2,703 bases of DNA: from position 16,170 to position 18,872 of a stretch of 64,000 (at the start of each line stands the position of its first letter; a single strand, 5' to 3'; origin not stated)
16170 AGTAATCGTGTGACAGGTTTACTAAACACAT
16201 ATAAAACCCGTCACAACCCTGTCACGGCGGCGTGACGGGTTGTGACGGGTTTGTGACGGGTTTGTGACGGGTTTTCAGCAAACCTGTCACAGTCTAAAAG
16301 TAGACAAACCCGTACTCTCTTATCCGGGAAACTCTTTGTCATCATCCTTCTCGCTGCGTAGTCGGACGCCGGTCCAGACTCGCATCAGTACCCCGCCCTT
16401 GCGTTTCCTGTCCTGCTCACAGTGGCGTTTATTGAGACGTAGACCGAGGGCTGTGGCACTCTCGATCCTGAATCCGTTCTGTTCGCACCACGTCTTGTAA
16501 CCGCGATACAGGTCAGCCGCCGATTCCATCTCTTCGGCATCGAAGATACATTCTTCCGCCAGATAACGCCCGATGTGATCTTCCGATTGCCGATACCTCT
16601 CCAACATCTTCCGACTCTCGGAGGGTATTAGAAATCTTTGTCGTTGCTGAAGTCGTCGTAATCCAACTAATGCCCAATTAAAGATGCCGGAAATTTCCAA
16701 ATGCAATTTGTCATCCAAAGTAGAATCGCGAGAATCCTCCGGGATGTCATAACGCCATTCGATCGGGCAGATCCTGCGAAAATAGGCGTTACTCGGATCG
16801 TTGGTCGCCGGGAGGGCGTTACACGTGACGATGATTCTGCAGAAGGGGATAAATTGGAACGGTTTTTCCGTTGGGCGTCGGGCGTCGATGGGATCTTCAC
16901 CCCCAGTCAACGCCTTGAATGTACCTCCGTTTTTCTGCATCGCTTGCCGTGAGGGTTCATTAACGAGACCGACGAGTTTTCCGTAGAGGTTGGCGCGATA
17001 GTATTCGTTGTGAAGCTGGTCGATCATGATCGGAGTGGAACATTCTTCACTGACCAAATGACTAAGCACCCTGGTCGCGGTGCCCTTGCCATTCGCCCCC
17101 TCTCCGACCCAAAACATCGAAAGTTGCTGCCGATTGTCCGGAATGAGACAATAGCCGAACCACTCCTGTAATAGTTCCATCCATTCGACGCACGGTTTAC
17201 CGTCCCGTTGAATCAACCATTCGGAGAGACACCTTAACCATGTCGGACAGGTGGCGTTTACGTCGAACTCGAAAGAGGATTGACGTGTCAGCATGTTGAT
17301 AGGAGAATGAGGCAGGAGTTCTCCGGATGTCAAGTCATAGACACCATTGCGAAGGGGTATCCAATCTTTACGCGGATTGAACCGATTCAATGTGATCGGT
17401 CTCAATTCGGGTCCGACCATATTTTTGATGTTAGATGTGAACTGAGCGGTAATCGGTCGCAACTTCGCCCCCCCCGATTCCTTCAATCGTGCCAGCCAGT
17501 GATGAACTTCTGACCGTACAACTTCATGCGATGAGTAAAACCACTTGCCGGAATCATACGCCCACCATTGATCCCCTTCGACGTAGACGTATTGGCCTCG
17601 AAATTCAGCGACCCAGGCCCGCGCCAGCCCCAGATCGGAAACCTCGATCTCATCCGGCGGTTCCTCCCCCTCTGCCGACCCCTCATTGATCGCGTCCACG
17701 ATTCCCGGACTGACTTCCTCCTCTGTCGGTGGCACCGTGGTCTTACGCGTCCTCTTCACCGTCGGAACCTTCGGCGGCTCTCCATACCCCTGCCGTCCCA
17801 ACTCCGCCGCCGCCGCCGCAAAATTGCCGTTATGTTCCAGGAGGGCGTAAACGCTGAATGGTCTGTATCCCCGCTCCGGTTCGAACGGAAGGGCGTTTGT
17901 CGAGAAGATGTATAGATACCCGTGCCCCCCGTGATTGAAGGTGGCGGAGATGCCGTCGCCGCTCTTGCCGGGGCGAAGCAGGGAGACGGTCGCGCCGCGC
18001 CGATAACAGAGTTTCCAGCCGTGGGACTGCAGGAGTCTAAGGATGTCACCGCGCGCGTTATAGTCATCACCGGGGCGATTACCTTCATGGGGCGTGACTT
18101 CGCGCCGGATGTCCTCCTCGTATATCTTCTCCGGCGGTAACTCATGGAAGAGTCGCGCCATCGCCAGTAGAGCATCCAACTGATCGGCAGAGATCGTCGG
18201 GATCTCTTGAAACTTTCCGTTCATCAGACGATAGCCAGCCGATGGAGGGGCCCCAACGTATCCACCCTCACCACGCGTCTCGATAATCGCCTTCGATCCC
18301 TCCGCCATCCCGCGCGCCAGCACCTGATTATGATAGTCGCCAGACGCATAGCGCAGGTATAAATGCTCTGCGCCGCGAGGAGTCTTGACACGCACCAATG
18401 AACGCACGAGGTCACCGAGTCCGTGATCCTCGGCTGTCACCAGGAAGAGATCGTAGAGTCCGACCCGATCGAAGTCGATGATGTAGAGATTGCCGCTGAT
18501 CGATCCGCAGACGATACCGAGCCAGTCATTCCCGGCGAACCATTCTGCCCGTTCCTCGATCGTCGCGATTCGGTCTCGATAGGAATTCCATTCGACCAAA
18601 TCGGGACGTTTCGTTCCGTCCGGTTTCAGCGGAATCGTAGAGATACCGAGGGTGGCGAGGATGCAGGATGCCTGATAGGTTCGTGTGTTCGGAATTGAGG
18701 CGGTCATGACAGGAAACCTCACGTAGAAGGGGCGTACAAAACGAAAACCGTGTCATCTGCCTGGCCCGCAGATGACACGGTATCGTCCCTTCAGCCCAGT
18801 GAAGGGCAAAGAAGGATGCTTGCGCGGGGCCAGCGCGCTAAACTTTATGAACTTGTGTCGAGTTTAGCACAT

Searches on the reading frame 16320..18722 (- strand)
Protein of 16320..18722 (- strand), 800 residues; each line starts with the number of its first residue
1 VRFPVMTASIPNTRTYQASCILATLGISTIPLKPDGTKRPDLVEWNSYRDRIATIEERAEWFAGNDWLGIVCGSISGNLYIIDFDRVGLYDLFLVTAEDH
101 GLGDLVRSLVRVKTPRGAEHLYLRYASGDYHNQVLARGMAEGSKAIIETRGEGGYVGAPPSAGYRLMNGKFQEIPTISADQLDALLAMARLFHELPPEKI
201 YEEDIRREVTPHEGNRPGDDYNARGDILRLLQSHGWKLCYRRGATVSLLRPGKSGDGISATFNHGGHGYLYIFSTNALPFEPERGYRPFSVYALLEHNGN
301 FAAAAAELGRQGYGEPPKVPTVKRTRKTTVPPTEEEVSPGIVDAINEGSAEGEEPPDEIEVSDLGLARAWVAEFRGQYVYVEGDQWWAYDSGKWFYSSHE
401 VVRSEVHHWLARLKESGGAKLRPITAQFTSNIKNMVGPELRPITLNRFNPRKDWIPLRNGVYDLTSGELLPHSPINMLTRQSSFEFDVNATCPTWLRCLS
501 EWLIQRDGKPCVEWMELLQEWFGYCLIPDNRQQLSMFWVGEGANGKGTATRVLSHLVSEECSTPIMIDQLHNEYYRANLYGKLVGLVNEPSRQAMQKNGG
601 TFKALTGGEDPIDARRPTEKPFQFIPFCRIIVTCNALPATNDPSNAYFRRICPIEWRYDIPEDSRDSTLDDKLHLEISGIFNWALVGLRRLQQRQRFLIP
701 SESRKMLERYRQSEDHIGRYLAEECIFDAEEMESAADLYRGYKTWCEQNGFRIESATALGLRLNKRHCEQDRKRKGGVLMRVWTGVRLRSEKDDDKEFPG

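Call 11: search_protein_families(library=phrogs, proteins=[window:16320-18722:-], max_evalue=0.00001)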
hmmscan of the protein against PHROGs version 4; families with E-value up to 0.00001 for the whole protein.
window:16320-18722:- (800 aa): 11 families
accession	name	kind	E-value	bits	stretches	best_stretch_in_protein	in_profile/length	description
phrog_1156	-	DNA, RNA and nucleotide metabolism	1.3e-79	269.8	2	334-797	349-834/855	DNA primase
phrog_6088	-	DNA, RNA and nucleotide metabolism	1.2e-74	253.2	1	360-793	331-768/772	DNA primase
phrog_864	-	DNA, RNA and nucleotide metabolism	9.6e-72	243.8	1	446-792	282-629/1064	DNA primase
phrog_1829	-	DNA, RNA and nucleotide metabolism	6.4e-61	207.4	1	359-795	322-762/772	DNA primase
phrog_19930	-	DNA, RNA and nucleotide metabolism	2.1e-46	159.6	1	24-318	19-335/865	DNA polymerase/primase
phrog_2478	-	DNA, RNA and nucleotide metabolism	5.7e-46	158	1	326-796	370-848/854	DNA polymerase/primase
phrog_7601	-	unknown function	9.7e-37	127.9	1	521-793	8-276/289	-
phrog_1883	-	DNA, RNA and nucleotide metabolism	2.4e-27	96.6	1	459-795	421-754/756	DNA helicase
phrog_16950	-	DNA, RNA and nucleotide metabolism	4.1e-23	82.2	1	457-767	484-810/843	DNA primase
phrog_16213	-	DNA, RNA and nucleotide metabolism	1.2e-20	74.5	1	458-683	319-544/732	DNA primase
phrog_2249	-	DNA, RNA and nucleotide metabolism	3.7e-09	36.8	1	366-775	380-768/802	DNA primase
